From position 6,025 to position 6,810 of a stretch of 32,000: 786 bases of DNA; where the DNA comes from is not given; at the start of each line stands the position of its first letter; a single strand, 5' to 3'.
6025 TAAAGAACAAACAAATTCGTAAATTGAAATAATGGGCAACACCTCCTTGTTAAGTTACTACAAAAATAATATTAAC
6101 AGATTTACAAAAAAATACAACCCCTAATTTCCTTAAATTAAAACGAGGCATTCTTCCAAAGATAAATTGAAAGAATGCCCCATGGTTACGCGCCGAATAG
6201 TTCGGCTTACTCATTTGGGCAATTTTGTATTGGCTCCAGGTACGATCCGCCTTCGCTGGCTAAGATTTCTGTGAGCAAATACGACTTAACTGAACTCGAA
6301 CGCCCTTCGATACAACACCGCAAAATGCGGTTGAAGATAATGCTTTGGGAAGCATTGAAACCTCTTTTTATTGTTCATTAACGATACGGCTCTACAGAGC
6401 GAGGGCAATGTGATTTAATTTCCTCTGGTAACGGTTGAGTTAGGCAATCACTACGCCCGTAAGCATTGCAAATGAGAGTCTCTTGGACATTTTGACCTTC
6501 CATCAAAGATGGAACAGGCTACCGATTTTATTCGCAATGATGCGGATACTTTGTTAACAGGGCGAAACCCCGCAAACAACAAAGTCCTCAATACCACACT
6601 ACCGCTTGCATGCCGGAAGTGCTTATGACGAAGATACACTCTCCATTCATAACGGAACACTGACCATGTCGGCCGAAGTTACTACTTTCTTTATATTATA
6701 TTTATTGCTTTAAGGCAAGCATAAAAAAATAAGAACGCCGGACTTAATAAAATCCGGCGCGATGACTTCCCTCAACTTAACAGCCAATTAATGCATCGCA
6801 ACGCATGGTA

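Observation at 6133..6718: Candidate ~540-nt structured RNA with its own promoter and terminator, not matching the housekeeping RNA classes I could test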

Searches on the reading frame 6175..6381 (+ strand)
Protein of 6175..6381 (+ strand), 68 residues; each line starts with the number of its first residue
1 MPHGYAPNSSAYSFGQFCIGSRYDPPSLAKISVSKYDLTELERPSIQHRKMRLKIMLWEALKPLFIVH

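Call 42: find_homologous_proteins(query=window:6175-6381:+, max_evalue=0.001)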
Query window:6175-6381:+ (68 aa): 1 proteins with E <= 0.001 among 1 candidates.
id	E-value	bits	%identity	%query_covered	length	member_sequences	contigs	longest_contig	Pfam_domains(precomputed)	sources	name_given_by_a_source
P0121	2.5e-39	149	100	100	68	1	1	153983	-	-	-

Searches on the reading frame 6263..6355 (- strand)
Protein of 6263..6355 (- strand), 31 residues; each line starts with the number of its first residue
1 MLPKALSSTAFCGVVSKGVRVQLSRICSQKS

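Call 90: search_protein_families(library=ncbifam, max_evalue=0.01, proteins=[window:6263-6355:-])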
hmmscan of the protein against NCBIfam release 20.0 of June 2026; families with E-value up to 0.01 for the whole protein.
seq(31 aa): 0 families

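Call 106: search_protein_families(library=pfam, max_evalue=1, proteins=[window:6263-6355:-])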
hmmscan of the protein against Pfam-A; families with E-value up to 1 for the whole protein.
seq(31 aa): 0 families

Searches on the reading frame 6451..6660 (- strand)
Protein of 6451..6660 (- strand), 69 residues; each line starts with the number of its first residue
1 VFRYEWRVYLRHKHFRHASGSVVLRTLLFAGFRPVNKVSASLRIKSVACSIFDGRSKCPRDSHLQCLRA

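Call 100: search_protein_representatives(protein=window:6451-6660:-)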
Query: 69 residues. Proteins with E-value up to 0.001 (for the whole library): 1; up to 1e-10: 1; up to 1e-30: 0. The best 1 are listed.
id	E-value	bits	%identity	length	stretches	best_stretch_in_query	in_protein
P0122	5.7e-24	99.4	30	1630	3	16-62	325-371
